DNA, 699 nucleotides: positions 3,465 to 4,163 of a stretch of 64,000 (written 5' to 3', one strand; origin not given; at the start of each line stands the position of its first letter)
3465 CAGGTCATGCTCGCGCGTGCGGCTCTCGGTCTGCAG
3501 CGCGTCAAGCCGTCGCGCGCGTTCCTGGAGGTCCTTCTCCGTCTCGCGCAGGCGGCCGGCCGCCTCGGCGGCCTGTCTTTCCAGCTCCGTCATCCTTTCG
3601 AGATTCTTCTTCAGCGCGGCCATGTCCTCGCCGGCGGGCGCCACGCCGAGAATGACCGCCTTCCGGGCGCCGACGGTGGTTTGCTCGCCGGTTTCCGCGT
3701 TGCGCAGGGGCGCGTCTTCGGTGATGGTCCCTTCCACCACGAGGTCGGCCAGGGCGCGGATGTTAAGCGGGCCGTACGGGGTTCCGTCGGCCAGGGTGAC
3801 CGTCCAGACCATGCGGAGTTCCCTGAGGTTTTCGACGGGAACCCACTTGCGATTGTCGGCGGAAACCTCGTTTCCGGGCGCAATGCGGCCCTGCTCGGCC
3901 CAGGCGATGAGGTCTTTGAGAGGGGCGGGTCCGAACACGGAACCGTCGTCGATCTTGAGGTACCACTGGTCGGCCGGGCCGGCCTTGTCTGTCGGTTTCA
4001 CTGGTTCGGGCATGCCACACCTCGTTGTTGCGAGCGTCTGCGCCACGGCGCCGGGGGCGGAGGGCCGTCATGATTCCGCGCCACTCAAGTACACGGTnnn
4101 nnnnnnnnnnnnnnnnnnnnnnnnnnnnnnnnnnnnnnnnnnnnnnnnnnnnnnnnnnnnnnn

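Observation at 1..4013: Unlisted >1300-aa coiled-coil protein with tandem N-terminal GYF-like (DUF4339) domains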

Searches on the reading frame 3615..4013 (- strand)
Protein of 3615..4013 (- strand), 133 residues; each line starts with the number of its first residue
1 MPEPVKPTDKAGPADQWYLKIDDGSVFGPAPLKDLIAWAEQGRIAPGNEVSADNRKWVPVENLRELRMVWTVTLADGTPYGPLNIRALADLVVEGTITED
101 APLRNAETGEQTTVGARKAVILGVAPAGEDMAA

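Call 17: find_homologous_proteins(query=window:3615-4013:-, max_evalue=0.001)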
Query window:3615-4013:- (133 aa): 3 proteins with E <= 0.001 among 38 candidates.
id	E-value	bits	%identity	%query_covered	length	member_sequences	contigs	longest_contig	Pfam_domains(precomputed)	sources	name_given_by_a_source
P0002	2.7e-33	133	51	96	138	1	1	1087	PF14237.12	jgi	-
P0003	3.0e-31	126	52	86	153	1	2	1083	PF14237.12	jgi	jgi:hypothetical protein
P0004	3.3e-28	116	60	67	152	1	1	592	PF14237.12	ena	-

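Call 25: find_related_loci(query=A1, collection=genome_contigs, flank=10000)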
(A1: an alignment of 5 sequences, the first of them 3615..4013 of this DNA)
Query A1 (133 aa) in genome_contigs; peptide patterns used: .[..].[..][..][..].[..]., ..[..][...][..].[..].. (x = any residue, [..] = any of these).
195 stretches matched a pattern; 72 encode a relative of the query (tblastn E <= 1e-3); 72 distinct loci.
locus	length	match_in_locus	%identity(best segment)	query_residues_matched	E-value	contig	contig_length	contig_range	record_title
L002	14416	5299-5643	60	17-131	6e-42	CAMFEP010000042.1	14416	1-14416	MAG: Kiritimatiellales bacterium isolate AH-24oct19-233 genome assembly, contig: AH-24oct19-C9553, whole genome shotgun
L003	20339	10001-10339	57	10-122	3e-39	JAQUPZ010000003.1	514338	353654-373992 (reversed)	MAG: Kiritimatiellae bacterium isolate STD1_38 NODE_21_length_514338_cov_6.592156_Sandtown_D1, whole genome shotgun sequ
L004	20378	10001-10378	52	1-126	2e-39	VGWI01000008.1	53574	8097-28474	MAG: Lentisphaerae bacterium isolate K_DeepCast_250m_m2_056 K_DeepCast_250m_m2_056_Ga0194125_10000791, whole genome shot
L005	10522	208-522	56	17-121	1e-38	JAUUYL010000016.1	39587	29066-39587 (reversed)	MAG: Lentisphaerota bacterium isolate CSMAG_166 CSMAG_166_k127_12598787_length_39587_cov_10.9978, whole genome shotgun s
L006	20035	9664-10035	53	1-124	1e-38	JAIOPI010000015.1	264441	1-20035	MAG: Lentisphaerae bacterium isolate LakeFargette_0920_ALND_MAG_66_32 LacPavin_0920_ALND_scaffold_401388, whole genome s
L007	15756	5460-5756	62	17-115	2e-38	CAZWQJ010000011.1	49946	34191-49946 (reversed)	MAG TPA_asm: uncultured Victivallales bacterium isolate SRP272421_co1_443 genome assembly, contig: NODE_1153_length_4994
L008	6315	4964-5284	56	17-123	3e-36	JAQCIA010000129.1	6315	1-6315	MAG: Verrucomicrobia bacterium isolate casp40-mb.267 NODE_28566_length_6315_cov_0.047297, whole genome shotgun sequence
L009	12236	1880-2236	50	11-129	1e-36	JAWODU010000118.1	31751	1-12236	MAG: Kiritimatiellia bacterium isolate BLK5-2.bin.47 k191_2181010, whole genome shotgun sequence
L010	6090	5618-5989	52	4-126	4e-36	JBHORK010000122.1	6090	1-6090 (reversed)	Verrucomicrobiota bacterium isolate SAG AM-311-M03 NODE_122_length_6090_cov_15.595526, whole genome shotgun sequence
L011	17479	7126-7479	55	10-126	1e-35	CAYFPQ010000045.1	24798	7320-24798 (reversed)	MAG TPA_asm: uncultured Victivallales bacterium isolate ERP019367_co2_131 genome assembly, contig: NODE_1488_length_2479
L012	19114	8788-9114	56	6-114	3e-35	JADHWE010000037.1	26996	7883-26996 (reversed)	MAG: Kiritimatiellae bacterium isolate BS750m-G19 BS-750m-C2303, whole genome shotgun sequence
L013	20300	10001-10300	60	15-114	3e-36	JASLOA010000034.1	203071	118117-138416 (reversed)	MAG: Kiritimatiellia bacterium isolate Arabian11_MAG_24 c_000001194922, whole genome shotgun sequence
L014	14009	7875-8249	48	2-127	6e-35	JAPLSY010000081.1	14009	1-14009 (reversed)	MAG: Kiritimatiellaeota bacterium isolate LacPavin_0419_WC90_MAG_56_158 LacPavin_0419_WC90_scaffold_218989, whole genome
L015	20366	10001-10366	48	1-122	7e-35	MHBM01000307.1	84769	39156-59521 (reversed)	MAG: Lentisphaerae bacterium RIFOXYA12_FULL_48_11 rifixya3_full_scaffold_92, whole genome shotgun sequence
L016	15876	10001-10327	54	17-125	9e-35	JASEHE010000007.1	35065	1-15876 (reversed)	MAG: Verrucomicrobiota bacterium isolate Yes70-15 NODE_7_length_35065_cov_13.347386, whole genome shotgun sequence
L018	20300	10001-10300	57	16-115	6e-34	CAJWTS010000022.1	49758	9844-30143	MAG TPA_asm: uncultured Verrucomicrobia bacterium isolate ERR599008_bin.48_MetaBAT_v2.12.1_MAG genome assembly, contig:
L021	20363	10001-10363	48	1-122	2e-33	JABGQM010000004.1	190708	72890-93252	MAG: Verrucomicrobia bacterium isolate co234_bin56 co234_bin56_Ctg4, whole genome shotgun sequence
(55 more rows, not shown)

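Call 30: predict_structure(alignment_id=A1)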
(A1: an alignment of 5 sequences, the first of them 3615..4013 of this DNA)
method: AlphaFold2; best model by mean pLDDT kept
length: 133 residues; sequences in the alignment: 5
mean_pLDDT: 69.6   pTM: 0.45
mean pLDDT of the five models: 69.6, 69.4, 67.0, 66.8, 65.5
residues with pLDDT >= 90: 0; 70-90: 96; 50-70: 14; < 50: 23
segments of 3 or more residues with pLDDT < 50: 1-14, 125-133
pLDDT, mean of each block of 10 residues (from residue 1): 40 64 78 77 78 77 71 79 75 77 78 75 50 34
secondary structure, 60 per line:
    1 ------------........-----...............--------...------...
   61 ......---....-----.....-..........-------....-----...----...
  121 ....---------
elements in order: E16-20 E26-31 H32-40 E49-51 H60-66 E70-73 E79-83 H85-94 E102-105 E111-113 H118-124

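Call 31: search_protein_representatives(alignment_id=A1)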
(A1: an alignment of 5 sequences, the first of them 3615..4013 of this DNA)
Query: 5 sequences, 136 profile positions. Proteins with E-value up to 0.001 (for the whole library): 1590; up to 1e-10: 1051; up to 1e-30: 123. The best 150 are listed.
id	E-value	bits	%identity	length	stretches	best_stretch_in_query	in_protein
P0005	1.3e-136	465.4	-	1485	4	6-130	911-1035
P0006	1.1e-102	355.5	-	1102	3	10-116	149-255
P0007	4.1e-93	324.5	-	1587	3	11-111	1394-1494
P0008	5.1e-91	317.8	-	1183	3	12-116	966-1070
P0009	3.0e-87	305.5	-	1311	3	3-116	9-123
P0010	1.3e-83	293.7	-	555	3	14-111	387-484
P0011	6.9e-81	284.9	-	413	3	11-113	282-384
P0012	7.0e-71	252.5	-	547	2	9-116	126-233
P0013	1.0e-68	245.5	-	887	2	3-123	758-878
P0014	5.2e-68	243.2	-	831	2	9-122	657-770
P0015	1.8e-67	241.5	-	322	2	2-116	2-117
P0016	2.0e-66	238.1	-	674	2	8-113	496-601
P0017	3.8e-65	234.0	-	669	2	6-112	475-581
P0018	9.3e-65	232.7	-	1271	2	3-113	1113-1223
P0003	1.6e-64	232.0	-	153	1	1-136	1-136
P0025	3.1e-58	211.6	-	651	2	14-133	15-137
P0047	4.2e-44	165.8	-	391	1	13-129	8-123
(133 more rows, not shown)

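Call 33: fold_search(model_id=the predicted structure, library=pdb)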
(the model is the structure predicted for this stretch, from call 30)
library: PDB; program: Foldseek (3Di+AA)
matches with E <= 10: 192; with E <= 0.001: 0
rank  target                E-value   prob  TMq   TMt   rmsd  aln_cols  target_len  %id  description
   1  7rup_A                1.4e-02  1.00  0.30  0.57   2.5        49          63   22  Structure of the human GIGYF2-TNRC6A complex (released 2022-08-24)
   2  7z3c_MODEL_1_A        1.7e-02  1.00  0.34  0.51   7.5        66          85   23  Solution structure of GltJ GYF domain from Myxococcus xanthus (released 2023-02-22)
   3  7ruq_C                2.7e-02  1.00  0.32  0.61   3.6        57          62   16  Structure of the human GIGYF1-TNRC6C complex (released 2022-08-24)
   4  7ruq_A                4.2e-02  0.99  0.32  0.60   3.6        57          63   16  Structure of the human GIGYF1-TNRC6C complex (released 2022-08-24)
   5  1wh2_MODEL_1_A        7.7e-02  0.99  0.30  0.49   2.7        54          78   24  Solution structure of the GYF domain of a hypothetical protein from Arabidopsis thaliana (released 2004-11-28)
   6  3fma_A                8.8e-02  0.99  0.33  0.51   3.3        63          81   13  Crystal structure of the GYF domain of Smy2 in complex with a proline-rich peptide from BBP/ScSF1 (released 2009-12-22)
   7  2qqr_A                1.2e-01  0.16  0.16  0.18  15.2       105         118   17  JMJD2A hybrid tudor domains (released 2007-12-11)
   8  7d4a                  1.4e-01  0.15  0.16  0.18  15.3       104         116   16  The Crystal Structure of human JMJD2A Tudor domain from Biortus (released 2020-10-07)
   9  3fma_B                1.7e-01  0.97  0.33  0.49   3.3        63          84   13  Crystal structure of the GYF domain of Smy2 in complex with a proline-rich peptide from BBP/ScSF1 (released 2009-12-22)
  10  3fma_D                1.8e-01  0.97  0.33  0.49   3.3        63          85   13  Crystal structure of the GYF domain of Smy2 in complex with a proline-rich peptide from BBP/ScSF1 (released 2009-12-22)
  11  3k3v                  2.1e-01  0.97  0.33  0.53   3.3        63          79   13  Crystal structure the GYF domain of S. Cerevisiae SMY2 (released 2010-05-19)
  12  3fma_C                2.4e-01  0.96  0.30  0.44   3.4        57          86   16  Crystal structure of the GYF domain of Smy2 in complex with a proline-rich peptide from BBP/ScSF1 (released 2009-12-22)
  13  8z9y_E                2.4e-01  0.95  0.30  0.11   2.6        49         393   22  Cryo-EM Structure of the Arabidopsis thaliana TIC Complex (released 2024-11-27)
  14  9gp4                  2.7e-01  0.12  0.16  0.18  15.5       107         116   17  Jumonji domain-containing protein 2A with crystallization epitope mutations Q953E:A958D (released 2024-10-16)
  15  2qqs_A                2.8e-01  0.12  0.16  0.19  15.8       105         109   16  JMJD2A tandem tudor domains in complex with a trimethylated histone H4-K20 peptide (released 2007-12-11)
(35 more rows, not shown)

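Call 36: search_protein_families(library=pfam, proteins=[L003:14820-15653:+, L006:17544-18359:+, L011:12220-13068:+, L003:15640-16209:-, L006:18346-18957:-, L003:16291-17286:+, L003:18376-19476:-, L011:14517-14969:+, L011:14985-15935:+], max_evalue=0.001)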
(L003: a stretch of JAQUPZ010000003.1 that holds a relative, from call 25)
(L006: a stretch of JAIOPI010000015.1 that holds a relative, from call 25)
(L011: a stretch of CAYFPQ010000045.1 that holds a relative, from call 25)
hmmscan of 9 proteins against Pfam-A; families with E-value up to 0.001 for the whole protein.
L003:14820-15653:+ (277 aa): 0 families

L006:17544-18359:+ (271 aa): 0 families

L011:12220-13068:+ (282 aa): 0 families

L003:15640-16209:- (189 aa): 5 families
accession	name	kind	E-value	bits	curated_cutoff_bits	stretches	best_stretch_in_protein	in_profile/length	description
PF01476.26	LysM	-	1.4e-15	57.3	20.9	1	145-188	1-43/43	LysM domain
PF09787.14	Golgin_A5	-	1.3e-05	25.3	31.7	1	30-103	43-116/305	Golgin subfamily A member 5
PF10473.14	CENP-F_leu_zip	-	0.0005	20.6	34.5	0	35-94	46-108/140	Leucine-rich repeats of kinetochore protein Cenp-F/LEK1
PF09766.14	FmiP_Thoc5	-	0.00055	19.7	29.4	1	35-103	84-151/362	Fms-interacting protein/Thoc5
PF08702.15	Fib_alpha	-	0.00098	19.8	29.9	0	37-118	31-111/143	Fibrinogen alpha/beta chain family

L006:18346-18957:- (203 aa): 3 families
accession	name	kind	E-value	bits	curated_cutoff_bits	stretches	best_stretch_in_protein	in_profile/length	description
PF01476.26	LysM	-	1.1e-15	57.7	20.9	1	159-202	1-43/43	LysM domain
PF23473.1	LysM3_LYK4_5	-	0.00028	21.4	29.3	1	160-190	6-36/48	LYK4/5 LysM3 domain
PF16526.10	CLZ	-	0.00094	20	26.7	0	62-112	20-70/71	C-terminal leucine zipper domain of cyclic nucleotide-gated channels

L003:16291-17286:+ (331 aa): 2 families
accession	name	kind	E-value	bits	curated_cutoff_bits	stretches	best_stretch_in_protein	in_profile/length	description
PF20511.4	PMI_typeI_cat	-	4.1e-14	53.3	22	1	12-115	5-113/143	Phosphomannose isomerase type I, catalytic domain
PF21621.3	MPI_cupin_dom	-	1e-08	35.5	27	1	248-313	5-69/79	Mannose-6-phosphate isomerase, cupin domain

L003:18376-19476:- (366 aa): 3 families
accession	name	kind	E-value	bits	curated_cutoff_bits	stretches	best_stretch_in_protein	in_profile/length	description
PF04101.22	Glyco_tran_28_C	-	1.4e-39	136.3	22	1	187-350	1-163/166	Glycosyltransferase family 28 C-terminal domain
PF03033.26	Glyco_transf_28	-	1.2e-27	97.1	26.2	1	9-143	1-135/139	Glycosyltransferase family 28 N-terminal domain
PF13579.12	Glyco_trans_4_4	-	3.1e-06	28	29.7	1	27-140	11-115/158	Glycosyl transferase 4-like domain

L011:14517-14969:+ (150 aa): 1 family
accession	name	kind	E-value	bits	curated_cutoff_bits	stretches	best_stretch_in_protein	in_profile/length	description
PF02195.25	ParB_N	-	3.7e-05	24.1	26.3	1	40-98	25-87/95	ParB N-terminal domain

L011:14985-15935:+ (316 aa): 2 families
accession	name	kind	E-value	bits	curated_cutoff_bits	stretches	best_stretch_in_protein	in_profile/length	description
PF03255.19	ACCA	-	5.8e-143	476.1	23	1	3-311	2-310/310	Acetyl co-enzyme A carboxylase carboxyltransferase-like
PF01039.27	Carboxyl_trans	-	2.8e-18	66.3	22.3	1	93-242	282-427/493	Carboxyl transferase domain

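Call 43: search_protein_families(library=pfam, proteins=[P0005, P0006, P0007, P0009, P0013, P0010, P0012, P0016, P0025, P0047], max_evalue=0.0001)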
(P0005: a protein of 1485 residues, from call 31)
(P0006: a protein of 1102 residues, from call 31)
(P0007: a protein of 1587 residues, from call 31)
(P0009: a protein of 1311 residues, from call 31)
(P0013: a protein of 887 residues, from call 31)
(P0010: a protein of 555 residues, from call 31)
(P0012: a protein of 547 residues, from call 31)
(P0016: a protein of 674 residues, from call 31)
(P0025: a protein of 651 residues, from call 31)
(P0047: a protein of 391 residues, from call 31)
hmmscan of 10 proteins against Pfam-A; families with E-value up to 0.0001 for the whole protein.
P0005 (1485 aa): 1 family
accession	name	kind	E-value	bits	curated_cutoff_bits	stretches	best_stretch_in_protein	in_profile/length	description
PF14237.11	GYF_2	-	3.1e-18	65.7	25.8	0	922-971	1-50/50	GYF domain 2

P0006 (1102 aa): 2 families
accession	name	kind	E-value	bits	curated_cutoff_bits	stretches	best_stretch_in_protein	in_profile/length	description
PF14237.11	GYF_2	-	1.7e-26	92.2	25.8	1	156-205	1-50/50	GYF domain 2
PF25531.1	GYF_ATXR3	-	4.1e-05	24.3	27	0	215-244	9-38/48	Histone-lysine N-methyltransferase ATXR3, GYF domain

P0007 (1587 aa): 2 families
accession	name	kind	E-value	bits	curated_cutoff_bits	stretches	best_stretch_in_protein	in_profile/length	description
PF14237.11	GYF_2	-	1.7e-20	72.9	25.8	0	19-68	1-50/50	GYF domain 2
PF25531.1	GYF_ATXR3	-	9.6e-07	29.5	27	0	1332-1367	10-45/48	Histone-lysine N-methyltransferase ATXR3, GYF domain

P0009 (1311 aa): 1 family
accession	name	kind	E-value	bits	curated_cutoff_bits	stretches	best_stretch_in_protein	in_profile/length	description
PF14237.11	GYF_2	-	2.8e-14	53.1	25.8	0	23-73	1-50/50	GYF domain 2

P0013 (887 aa): 1 family
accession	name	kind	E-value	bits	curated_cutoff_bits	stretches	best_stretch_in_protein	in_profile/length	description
PF14237.11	GYF_2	-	4.5e-11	42.8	25.8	1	772-821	1-50/50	GYF domain 2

P0010 (555 aa): 3 families
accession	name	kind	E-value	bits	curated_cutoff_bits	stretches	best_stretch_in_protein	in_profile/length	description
PF14237.11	GYF_2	-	1.4e-31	108.5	25.8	2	390-439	1-50/50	GYF domain 2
PF02213.21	GYF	-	1.2e-07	31.8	25.7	0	179-214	1-35/45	GYF domain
PF25531.1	GYF_ATXR3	-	8.5e-06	26.4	27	0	443-478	3-38/48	Histone-lysine N-methyltransferase ATXR3, GYF domain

P0012 (547 aa): 2 families
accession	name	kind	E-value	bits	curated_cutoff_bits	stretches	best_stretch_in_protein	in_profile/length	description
PF14237.11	GYF_2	-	6.7e-11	42.2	25.8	0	134-183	1-50/50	GYF domain 2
PF05262.16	Borrelia_P83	-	1.9e-05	23.8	33.6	1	188-357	157-324/489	Borrelia P83/100 protein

P0016 (674 aa): 2 families
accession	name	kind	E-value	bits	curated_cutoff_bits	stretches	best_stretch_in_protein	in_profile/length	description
PF14237.11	GYF_2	-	2.5e-22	78.8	25.8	2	19-68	1-50/50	GYF domain 2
PF25531.1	GYF_ATXR3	-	8.5e-10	39.3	27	0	79-116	10-47/48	Histone-lysine N-methyltransferase ATXR3, GYF domain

P0025 (651 aa): 1 family
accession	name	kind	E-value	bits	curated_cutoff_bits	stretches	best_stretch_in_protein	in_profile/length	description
PF14237.11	GYF_2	-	5e-15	55.4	25.8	1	486-526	9-50/50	GYF domain 2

P0047 (391 aa): 1 family
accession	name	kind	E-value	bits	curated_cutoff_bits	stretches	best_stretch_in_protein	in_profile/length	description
PF14237.11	GYF_2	-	2.1e-07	31.1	25.8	0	12-61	1-50/50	GYF domain 2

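Call 49: list_cluster_members(proteins=[L003:9974-14803:+, L015:10001-14866:+, L009:1841-6496:+, L006:9664-17559:+, L021:10001-16630:+, L003:14820-15650:+, L006:17544-18356:+, L015:14894-15838:+])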
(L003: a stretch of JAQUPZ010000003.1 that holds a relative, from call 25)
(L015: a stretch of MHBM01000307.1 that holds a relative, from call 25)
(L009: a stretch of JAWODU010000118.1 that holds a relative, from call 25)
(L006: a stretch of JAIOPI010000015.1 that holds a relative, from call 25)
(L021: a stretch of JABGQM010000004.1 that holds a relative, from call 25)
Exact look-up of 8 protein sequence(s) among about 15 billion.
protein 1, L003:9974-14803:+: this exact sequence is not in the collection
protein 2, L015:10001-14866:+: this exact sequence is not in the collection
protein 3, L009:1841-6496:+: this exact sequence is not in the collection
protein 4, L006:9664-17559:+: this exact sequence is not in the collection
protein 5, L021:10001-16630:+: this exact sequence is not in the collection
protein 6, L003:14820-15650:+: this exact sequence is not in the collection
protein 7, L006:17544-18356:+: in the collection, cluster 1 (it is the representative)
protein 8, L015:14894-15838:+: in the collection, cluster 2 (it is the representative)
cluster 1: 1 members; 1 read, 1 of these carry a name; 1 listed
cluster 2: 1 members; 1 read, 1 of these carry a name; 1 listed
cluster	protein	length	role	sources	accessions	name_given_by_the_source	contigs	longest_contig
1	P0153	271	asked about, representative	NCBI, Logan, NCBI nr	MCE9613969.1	MAG: hypothetical protein K8T26_06800 [Lentisphaerae bacterium] | hypothetical protein [Lentisphaerota bacterium]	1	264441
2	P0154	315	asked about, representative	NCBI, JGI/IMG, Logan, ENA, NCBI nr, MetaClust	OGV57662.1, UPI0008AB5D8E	MAG: hypothetical protein A2283_02980 [Lentisphaerae bacterium RIFOXYA12_FULL_48_11] | status=active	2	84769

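Call 53: find_homologous_proteins(query=A2, max_evalue=0.00001)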
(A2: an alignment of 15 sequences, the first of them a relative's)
Query A2 (15 sequences) (210 aa, profile of the alignment): 8 proteins with E <= 0.00001 among 8000 candidates.
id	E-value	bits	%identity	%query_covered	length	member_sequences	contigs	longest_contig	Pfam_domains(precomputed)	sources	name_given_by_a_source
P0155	1.4e-72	263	52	100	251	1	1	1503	-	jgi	-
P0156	9.8e-67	243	47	98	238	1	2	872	-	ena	-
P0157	3.3e-63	232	50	97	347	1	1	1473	-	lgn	-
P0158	1.5e-60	223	51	94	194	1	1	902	-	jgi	jgi:hypothetical protein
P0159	3.9e-58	215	39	94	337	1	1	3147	-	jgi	jgi:chromosome segregation ATPase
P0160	9.5e-55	204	44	100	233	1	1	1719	-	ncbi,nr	ncbi:MAG: hypothetical protein QF886_18795, partial [Planctomycetota bacterium]|nr:hypothetical prot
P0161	7.7e-51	191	42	100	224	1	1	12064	-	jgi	jgi:hypothetical protein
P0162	1.5e-50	190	42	100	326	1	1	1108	-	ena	-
